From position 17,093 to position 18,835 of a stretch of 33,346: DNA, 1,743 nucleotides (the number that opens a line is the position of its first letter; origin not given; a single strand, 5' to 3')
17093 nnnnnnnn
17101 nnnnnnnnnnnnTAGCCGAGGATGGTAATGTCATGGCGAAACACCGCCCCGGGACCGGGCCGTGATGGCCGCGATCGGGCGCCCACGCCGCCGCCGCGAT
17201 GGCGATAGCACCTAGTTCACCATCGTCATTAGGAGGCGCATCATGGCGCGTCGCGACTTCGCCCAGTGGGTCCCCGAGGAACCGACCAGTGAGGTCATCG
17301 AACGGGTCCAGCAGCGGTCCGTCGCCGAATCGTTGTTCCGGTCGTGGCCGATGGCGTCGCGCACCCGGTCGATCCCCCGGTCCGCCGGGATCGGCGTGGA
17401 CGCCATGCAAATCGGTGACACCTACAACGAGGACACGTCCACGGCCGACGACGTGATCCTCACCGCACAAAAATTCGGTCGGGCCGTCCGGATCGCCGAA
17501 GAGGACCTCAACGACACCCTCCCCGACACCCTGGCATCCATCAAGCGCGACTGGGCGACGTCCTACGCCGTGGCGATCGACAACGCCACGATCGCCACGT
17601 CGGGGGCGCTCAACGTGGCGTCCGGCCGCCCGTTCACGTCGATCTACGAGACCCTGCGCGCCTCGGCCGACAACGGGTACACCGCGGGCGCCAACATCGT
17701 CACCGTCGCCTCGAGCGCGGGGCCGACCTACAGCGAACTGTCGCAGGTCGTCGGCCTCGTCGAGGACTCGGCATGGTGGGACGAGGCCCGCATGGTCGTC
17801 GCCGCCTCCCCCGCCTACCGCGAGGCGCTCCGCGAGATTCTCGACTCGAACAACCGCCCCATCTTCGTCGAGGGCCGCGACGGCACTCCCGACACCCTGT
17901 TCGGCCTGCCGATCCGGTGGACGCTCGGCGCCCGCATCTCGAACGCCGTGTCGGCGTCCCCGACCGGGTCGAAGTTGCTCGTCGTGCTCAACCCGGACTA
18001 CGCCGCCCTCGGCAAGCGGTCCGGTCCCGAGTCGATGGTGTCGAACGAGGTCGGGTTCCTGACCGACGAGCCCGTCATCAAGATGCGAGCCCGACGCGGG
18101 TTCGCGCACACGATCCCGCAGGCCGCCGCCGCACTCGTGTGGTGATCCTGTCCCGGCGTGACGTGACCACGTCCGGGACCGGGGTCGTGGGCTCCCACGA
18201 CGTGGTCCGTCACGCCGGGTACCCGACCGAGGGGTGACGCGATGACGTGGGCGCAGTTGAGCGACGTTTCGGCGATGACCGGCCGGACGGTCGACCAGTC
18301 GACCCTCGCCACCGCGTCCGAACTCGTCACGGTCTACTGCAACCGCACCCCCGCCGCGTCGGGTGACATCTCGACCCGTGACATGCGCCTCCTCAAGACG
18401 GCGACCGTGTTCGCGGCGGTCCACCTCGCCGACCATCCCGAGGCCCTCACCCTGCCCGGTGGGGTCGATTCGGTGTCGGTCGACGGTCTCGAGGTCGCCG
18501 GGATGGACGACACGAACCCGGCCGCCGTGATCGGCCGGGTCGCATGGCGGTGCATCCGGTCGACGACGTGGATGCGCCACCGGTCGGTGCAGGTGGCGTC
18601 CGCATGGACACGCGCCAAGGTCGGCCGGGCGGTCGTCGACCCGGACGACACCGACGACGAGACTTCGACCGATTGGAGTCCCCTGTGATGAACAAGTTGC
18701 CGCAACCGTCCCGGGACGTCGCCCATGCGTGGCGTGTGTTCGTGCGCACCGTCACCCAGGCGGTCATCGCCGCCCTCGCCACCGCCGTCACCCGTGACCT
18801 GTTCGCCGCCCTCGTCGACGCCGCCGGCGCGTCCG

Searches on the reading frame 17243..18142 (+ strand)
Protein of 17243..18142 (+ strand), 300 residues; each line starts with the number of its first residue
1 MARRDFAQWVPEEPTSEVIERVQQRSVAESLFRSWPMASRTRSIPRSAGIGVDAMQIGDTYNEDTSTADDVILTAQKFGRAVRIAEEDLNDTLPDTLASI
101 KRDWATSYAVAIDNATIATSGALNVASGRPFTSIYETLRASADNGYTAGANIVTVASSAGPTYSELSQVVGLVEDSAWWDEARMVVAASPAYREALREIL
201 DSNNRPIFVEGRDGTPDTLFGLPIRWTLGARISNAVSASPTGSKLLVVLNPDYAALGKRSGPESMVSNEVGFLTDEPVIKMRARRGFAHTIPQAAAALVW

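Call 11: search_protein_families(library=phrogs, proteins=[window:17243-18142:+], max_evalue=0.01)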
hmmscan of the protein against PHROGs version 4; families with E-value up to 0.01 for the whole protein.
window:17243-18142:+ (300 aa): 3 families
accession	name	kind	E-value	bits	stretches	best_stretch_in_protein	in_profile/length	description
phrog_10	-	head and packaging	2.8e-21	77.2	1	10-296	369-631/752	major head protein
phrog_617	-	head and packaging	8.1e-06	26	1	63-225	408-553/626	major head protein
phrog_2263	-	head and packaging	5.8e-05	23.2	1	65-210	337-458/551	major head protein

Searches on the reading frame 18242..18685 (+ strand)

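Call 11: search_protein_families(library=phrogs, proteins=[window:18242-18685:+], max_evalue=0.01)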
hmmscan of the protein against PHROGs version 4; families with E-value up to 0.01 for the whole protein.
window:18242-18685:+ (148 aa): 1 family
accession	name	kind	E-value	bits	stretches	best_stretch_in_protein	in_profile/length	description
phrog_22288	-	unknown function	3.5e-12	47.7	1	1-147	2-149/151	-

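Call 18: search_protein_families(library=pfam, proteins=[window:18242-18685:+], max_evalue=0.01)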
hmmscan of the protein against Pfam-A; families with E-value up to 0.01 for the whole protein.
window:18242-18685:+ (148 aa): 0 families
